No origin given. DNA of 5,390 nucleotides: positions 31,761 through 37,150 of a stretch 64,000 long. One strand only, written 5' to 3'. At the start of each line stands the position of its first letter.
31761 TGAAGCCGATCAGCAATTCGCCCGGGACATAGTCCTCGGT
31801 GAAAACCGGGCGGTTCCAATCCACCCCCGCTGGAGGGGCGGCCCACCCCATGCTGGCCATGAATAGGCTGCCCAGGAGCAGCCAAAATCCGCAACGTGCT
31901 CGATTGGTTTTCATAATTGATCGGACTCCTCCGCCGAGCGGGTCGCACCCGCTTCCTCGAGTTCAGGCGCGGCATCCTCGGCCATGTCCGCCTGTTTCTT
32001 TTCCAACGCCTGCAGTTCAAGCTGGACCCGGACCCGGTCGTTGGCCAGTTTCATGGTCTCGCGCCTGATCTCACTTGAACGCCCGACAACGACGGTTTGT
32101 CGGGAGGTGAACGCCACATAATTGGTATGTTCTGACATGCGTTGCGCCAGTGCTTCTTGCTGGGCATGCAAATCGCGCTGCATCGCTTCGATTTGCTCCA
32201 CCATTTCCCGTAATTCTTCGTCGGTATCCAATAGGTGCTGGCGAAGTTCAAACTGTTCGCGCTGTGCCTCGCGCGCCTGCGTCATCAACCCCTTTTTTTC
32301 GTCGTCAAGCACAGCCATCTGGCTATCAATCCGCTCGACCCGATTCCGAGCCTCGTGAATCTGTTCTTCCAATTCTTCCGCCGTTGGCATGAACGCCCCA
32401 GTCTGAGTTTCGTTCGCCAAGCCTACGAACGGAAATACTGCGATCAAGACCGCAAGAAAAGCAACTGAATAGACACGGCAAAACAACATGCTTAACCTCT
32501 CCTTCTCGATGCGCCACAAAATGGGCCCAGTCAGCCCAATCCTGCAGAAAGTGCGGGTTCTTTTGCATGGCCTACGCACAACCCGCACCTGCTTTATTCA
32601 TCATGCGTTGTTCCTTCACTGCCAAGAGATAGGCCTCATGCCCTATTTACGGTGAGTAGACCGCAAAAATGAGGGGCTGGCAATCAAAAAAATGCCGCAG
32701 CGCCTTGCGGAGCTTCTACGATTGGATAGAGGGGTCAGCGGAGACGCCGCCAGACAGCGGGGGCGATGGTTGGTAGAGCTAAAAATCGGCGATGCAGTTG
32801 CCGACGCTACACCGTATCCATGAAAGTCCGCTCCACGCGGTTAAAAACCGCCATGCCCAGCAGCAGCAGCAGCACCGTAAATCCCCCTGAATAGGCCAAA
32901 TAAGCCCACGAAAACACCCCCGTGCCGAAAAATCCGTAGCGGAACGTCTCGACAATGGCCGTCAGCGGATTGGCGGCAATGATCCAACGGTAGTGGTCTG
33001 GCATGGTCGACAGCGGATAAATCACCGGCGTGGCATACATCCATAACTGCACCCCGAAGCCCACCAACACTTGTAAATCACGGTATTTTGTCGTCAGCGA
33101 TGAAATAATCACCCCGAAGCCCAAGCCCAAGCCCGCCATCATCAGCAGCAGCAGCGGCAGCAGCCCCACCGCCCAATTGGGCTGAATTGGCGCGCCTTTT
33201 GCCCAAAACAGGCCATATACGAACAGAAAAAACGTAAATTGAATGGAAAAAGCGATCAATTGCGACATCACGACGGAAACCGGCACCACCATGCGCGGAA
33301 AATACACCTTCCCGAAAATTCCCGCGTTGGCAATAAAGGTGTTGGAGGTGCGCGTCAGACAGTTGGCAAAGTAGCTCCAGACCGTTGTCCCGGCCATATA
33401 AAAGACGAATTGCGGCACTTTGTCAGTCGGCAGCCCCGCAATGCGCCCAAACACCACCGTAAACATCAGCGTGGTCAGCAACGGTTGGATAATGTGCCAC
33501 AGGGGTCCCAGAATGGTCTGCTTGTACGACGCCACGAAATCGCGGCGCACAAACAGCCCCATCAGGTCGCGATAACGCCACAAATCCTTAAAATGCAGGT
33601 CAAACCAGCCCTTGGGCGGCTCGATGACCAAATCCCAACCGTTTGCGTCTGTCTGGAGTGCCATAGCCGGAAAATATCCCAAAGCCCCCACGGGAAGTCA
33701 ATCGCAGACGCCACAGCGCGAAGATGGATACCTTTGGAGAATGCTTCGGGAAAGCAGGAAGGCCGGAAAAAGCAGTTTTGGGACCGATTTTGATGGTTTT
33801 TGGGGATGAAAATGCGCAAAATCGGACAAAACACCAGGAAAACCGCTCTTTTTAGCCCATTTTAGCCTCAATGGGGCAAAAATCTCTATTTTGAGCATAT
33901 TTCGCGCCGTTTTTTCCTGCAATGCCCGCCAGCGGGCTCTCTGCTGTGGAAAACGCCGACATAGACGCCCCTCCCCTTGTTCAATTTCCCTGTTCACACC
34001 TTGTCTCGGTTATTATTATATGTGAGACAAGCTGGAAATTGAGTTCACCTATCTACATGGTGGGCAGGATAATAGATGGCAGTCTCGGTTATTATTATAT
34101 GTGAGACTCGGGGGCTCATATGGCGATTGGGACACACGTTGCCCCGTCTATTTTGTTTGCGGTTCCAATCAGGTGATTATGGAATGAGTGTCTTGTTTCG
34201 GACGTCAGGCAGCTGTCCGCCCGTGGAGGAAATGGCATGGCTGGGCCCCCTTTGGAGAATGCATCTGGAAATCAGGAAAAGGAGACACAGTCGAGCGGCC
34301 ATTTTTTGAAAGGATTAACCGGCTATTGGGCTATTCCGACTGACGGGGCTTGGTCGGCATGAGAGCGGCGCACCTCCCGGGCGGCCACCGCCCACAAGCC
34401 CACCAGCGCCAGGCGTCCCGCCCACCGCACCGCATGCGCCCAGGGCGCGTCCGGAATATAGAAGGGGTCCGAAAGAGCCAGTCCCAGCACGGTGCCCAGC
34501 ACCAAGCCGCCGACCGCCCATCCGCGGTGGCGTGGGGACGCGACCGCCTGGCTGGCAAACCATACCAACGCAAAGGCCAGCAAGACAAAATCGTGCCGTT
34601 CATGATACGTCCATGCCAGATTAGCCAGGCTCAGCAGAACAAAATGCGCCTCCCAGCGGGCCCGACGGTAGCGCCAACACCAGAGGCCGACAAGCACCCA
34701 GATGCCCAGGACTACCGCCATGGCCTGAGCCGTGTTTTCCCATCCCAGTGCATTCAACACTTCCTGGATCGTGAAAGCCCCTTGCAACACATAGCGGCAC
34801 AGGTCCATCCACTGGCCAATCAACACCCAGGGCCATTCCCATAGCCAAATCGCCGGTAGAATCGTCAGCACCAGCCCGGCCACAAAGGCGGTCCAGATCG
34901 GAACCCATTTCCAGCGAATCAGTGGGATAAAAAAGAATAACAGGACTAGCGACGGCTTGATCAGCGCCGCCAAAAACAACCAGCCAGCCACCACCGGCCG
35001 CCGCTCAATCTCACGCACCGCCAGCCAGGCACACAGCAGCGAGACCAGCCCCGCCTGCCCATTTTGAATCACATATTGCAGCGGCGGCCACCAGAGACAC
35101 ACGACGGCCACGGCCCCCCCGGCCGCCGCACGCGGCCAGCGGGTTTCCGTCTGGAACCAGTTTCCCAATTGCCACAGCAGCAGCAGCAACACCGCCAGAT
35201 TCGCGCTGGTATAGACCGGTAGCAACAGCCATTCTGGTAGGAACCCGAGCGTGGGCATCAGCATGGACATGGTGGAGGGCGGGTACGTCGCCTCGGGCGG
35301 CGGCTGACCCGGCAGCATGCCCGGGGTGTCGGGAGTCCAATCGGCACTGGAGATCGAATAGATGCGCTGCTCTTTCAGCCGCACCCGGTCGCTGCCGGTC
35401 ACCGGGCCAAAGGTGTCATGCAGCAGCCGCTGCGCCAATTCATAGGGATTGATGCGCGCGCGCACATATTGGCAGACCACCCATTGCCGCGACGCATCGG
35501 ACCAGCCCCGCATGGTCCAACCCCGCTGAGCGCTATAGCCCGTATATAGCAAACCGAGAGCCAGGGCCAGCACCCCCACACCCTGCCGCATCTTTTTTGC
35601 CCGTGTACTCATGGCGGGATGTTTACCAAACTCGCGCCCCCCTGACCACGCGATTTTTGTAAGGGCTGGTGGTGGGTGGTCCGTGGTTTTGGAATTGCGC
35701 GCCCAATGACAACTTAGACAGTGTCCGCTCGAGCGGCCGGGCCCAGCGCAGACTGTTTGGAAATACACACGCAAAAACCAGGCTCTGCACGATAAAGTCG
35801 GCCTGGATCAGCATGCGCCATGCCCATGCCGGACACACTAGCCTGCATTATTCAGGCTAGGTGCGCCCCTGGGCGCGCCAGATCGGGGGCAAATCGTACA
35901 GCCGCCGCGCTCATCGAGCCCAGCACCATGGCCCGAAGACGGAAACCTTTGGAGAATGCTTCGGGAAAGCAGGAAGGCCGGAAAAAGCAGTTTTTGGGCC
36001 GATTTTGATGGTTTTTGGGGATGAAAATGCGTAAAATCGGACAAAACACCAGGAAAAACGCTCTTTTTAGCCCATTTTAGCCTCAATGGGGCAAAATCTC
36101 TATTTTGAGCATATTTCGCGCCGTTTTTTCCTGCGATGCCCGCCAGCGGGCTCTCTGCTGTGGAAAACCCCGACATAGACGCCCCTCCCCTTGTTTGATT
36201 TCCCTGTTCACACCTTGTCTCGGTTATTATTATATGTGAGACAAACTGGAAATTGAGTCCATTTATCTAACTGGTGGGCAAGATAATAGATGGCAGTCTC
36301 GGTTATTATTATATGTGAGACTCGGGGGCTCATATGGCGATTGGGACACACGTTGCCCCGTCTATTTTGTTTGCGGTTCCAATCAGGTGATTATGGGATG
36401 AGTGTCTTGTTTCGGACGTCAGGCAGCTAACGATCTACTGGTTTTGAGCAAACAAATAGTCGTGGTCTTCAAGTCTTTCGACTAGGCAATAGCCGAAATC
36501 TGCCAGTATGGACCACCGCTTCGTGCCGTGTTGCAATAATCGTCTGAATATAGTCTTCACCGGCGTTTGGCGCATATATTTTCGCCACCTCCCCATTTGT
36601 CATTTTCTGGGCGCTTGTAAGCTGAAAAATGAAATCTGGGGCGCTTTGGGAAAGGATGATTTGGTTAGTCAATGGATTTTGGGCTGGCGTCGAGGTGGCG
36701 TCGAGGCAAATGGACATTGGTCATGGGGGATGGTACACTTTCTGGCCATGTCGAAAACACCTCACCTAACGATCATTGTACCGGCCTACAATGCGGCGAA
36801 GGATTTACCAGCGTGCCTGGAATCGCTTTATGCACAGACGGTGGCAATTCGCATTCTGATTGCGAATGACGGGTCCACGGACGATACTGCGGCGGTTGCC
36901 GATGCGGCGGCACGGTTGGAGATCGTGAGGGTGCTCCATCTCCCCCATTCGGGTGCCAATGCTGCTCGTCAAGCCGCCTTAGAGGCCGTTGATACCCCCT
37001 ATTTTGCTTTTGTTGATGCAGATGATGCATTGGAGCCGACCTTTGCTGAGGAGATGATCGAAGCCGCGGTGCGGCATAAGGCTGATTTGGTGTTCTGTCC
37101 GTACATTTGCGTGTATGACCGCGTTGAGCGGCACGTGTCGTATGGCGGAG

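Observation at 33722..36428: A ~492-bp near-identical direct repeat flanks the GT-C glycosyltransferase gene and supplies the upstream region of both the Wzm gene and the GT-C gene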

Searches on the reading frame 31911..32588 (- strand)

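Call 8: search_protein_families(library=pfam, proteins=[window:31911-32588:-], max_evalue=0.01)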
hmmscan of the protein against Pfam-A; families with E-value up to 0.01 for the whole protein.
window:31911-32588:- (225 aa): 2 families
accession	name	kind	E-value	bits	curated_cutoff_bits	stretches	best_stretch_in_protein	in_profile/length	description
PF08227.16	DASH_Hsk3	-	4e-05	24.4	24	0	114-138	13-37/45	DASH complex subunit Hsk3 like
PF11083.13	Relaxase_C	-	0.00027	21.6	30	1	61-157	19-119/125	C-terminal helical hairpin domain from relaxase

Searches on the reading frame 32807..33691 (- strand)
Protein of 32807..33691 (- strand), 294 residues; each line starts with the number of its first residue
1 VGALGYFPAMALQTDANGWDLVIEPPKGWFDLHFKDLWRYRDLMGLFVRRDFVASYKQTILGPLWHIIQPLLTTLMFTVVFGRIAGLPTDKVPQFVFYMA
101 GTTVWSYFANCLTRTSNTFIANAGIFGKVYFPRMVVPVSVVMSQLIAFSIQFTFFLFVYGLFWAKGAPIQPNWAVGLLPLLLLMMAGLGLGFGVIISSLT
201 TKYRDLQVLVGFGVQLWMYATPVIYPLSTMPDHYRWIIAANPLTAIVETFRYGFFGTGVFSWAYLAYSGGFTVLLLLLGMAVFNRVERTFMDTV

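Call 8: search_protein_families(library=pfam, proteins=[window:32807-33691:-], max_evalue=0.01)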
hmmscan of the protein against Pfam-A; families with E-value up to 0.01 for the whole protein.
window:32807-33691:- (294 aa): 2 families
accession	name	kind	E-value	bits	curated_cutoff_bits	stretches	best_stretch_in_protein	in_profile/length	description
PF01061.29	ABC2_membrane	-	3.7e-24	85.9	26.9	1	47-255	6-211/211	ABC-2 type transporter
PF12698.13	ABC2_membrane_3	-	0.00014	21.5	31.6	1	138-279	204-345/347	ABC-2 family transporter protein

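Call 11: find_encoding_contigs(protein=window:32807-33691:-, flank=10000, max_places=10)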
Protein window:32807-33691:- (294 aa): no gene with exactly this product is on record in the collection.

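Call 16: find_encoding_contigs(protein=window:32807-33664:-, flank=10000, max_places=10)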
Protein window:32807-33664:- (285 aa): 3 contigs read that carry it; 3 places shown.
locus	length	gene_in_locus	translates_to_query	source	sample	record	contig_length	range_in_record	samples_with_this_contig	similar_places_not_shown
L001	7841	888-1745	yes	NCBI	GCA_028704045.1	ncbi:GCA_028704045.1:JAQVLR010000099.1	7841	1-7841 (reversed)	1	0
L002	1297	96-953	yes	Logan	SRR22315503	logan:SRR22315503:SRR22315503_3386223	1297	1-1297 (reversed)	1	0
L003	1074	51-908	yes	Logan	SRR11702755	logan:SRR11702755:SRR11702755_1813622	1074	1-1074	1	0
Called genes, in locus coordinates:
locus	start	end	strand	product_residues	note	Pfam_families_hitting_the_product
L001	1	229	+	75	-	?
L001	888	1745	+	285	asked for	PF01061:ABC2_membrane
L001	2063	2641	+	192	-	PF08227:DASH_Hsk3 (faint)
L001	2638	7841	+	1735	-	PF22148:Fervidolysin_NPro-like, PF00082:Peptidase_S8, PF13620:CarboxypepD_reg, PF22148:Fervidolysin_NPro-like, PF00082:Peptidase_S8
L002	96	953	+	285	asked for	PF01061:ABC2_membrane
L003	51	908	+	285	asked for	PF01061:ABC2_membrane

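Call 29: find_related_loci(query=window:32807-33664:-, collection=genome_contigs, flank=10000)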
Query window:32807-33664:- (285 aa) in genome_contigs; peptide patterns used: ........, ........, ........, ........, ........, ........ (x = any residue, [..] = any of these).
118 stretches matched a pattern; 34 encode a relative of the query (tblastn E <= 1e-3); 34 distinct loci.
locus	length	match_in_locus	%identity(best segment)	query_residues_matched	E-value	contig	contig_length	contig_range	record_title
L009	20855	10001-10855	87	1-285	3e-165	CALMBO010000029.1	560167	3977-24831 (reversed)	MAG TPA_asm: uncultured Verrucomicrobia bacterium isolate SRR5468110_bin.44_CONCOCT_v1.1_MAG genome assembly, contig: ER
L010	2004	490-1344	89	1-285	1e-165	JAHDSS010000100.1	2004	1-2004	MAG: Kiritimatiellae bacterium isolate SV3-B9.1 k141_16289, whole genome shotgun sequence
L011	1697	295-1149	86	1-285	2e-165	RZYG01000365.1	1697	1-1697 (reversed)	MAG: Spartobacteria bacterium isolate INTA.AUR.007 contig-100_44182, whole genome shotgun sequence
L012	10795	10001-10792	83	1-264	2e-148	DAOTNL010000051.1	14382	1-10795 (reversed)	MAG TPA_asm: Kiritimatiellia bacterium isolate AMR_MDS_2896 NODE_4121_length_14382_cov_5.224401, whole genome shotgun se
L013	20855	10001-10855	84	1-285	4e-148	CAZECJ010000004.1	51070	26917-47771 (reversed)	MAG TPA_asm: uncultured Verrucomicrobiota bacterium isolate SRP192927_co1_293 genome assembly, contig: NODE_880_length_5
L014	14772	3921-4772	85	1-285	1e-147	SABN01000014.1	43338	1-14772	MAG: Opitutia bacterium isolate INTA.CYC.094 contig-100_598, whole genome shotgun sequence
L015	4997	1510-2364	86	1-285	2e-149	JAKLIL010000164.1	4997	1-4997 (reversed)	MAG: Verrucomicrobia bacterium isolate RA.bin86 RA.bin86_164, whole genome shotgun sequence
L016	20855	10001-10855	88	1-285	7e-147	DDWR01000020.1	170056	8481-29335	MAG TPA_asm: Verrucomicrobia bacterium UBA2281 UBA2281_contig_2922, whole genome shotgun sequence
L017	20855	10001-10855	86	1-285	3e-144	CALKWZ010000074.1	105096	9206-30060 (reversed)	MAG TPA_asm: uncultured Verrucomicrobia bacterium isolate SRR3330206_bin.99_CONCOCT_v1.1_MAG genome assembly, contig: ER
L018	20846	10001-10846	83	4-285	9e-143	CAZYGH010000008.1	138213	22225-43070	MAG TPA_asm: uncultured Verrucomicrobiota bacterium isolate binchicken_co309_146 genome assembly, contig: NODE_44_length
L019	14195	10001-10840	76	6-285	4e-136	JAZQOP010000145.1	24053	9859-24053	MAG: Kiritimatiellia bacterium isolate T1900045242_TH20190012.MAGScoT_cleanbin_000052 SGB_5551_k141_3725511, whole genom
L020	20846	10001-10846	80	4-285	5e-136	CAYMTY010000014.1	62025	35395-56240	MAG TPA_asm: uncultured Verrucomicrobiota bacterium isolate SRP192927_co4_543 genome assembly, contig: NODE_545_length_6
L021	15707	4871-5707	76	8-285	5e-129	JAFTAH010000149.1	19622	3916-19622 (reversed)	MAG: Kiritimatiellae bacterium isolate RGIG3636 Goat_Rumen.Co__c2708176, whole genome shotgun sequence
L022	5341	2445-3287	61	6-285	3e-117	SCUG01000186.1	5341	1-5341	MAG: Saprospiraceae bacterium isolate FW602_bin.25 FW602_bin.25-34319, whole genome shotgun sequence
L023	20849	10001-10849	58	3-285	5e-110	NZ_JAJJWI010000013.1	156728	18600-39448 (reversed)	Pontibacter silvestris strain XAAS-R86T Scaffold13, whole genome shotgun sequence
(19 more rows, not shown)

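Call 82: search_protein_families(library=pfam, proteins=[L009:18490-19419:-, L009:18320-19057:-, L009:16807-18438:+, L009:19194-20429:-], max_evalue=0.01)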
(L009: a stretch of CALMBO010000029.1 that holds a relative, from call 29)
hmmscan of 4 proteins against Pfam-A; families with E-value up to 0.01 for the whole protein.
L009:18490-19419:- (309 aa): 7 families
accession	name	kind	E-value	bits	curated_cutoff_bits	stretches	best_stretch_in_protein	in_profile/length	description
PF13649.12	Methyltransf_25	-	3.2e-14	53.8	27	1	134-224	1-95/97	Methyltransferase domain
PF08242.18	Methyltransf_12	-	7.7e-14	52.6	30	1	135-227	1-97/98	Methyltransferase domain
PF08241.18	Methyltransf_11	-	6.6e-11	43.2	21.2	1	135-209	1-76/95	Methyltransferase domain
PF13489.12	Methyltransf_23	-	7.7e-11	42.4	27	1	119-230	13-116/164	Methyltransferase domain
PF13847.12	Methyltransf_31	-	1.2e-10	41.6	27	1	133-207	6-88/145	Methyltransferase domain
PF01209.24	Ubie_methyltran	-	0.00023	21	20.1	1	126-179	43-97/233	ubiE/COQ5 methyltransferase family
PF05175.20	MTS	-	0.00035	20.7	23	1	117-205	17-110/170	Methyltransferase small domain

L009:18320-19057:- (245 aa): 0 families

L009:16807-18438:+ (543 aa): 0 families

L009:19194-20429:- (411 aa): 2 families
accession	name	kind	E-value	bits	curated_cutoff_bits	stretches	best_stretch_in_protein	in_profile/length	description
PF00535.33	Glycos_transf_2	-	6.8e-25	88.4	23.3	1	32-197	1-167/168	Glycosyl transferase family 2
PF13641.12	Glyco_tranf_2_3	-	0.0085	16.6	27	0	31-117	3-97/230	Glycosyltransferase like family 2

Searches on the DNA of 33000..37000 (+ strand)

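Call 7: search_rna_families(source=window, start=33000, end=37000, threshold=evalue, max_evalue=1)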
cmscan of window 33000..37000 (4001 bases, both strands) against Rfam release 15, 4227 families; matches with E-value up to 1: 1.
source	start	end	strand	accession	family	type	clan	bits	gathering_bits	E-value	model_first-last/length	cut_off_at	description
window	36854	37000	-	RF04320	RsmV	Gene; sRNA;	CL00106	14.2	100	0.64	41-196/196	5'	RsmV RNA family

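Call 34: search_dna_similar(query=window:33716-34214:+, collection=plasmids, mode=distant, max_evalue=0.01)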
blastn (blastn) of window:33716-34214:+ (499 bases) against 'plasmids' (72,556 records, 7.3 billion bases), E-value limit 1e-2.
No match.

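Call 35: search_dna_similar(query=window:33716-34214:+, collection=phages, mode=distant, max_evalue=0.01)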
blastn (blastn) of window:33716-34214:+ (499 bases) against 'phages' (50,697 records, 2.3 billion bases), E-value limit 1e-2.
No match.

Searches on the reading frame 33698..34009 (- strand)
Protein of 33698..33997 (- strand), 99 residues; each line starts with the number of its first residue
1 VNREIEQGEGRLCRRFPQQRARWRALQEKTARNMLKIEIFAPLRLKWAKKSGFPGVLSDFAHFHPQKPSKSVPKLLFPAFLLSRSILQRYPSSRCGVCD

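Call 8: search_protein_families(library=pfam, proteins=[window:33698-33997:-], max_evalue=0.01)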
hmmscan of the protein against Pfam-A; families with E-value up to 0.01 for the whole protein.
window:33698-33997:- (99 aa): 0 families

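Call 88: search_protein_families(library=pfam, proteins=[window:33716-34009:-], max_evalue=0.1)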
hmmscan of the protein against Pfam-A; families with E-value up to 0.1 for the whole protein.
seq(98 aa): 0 families
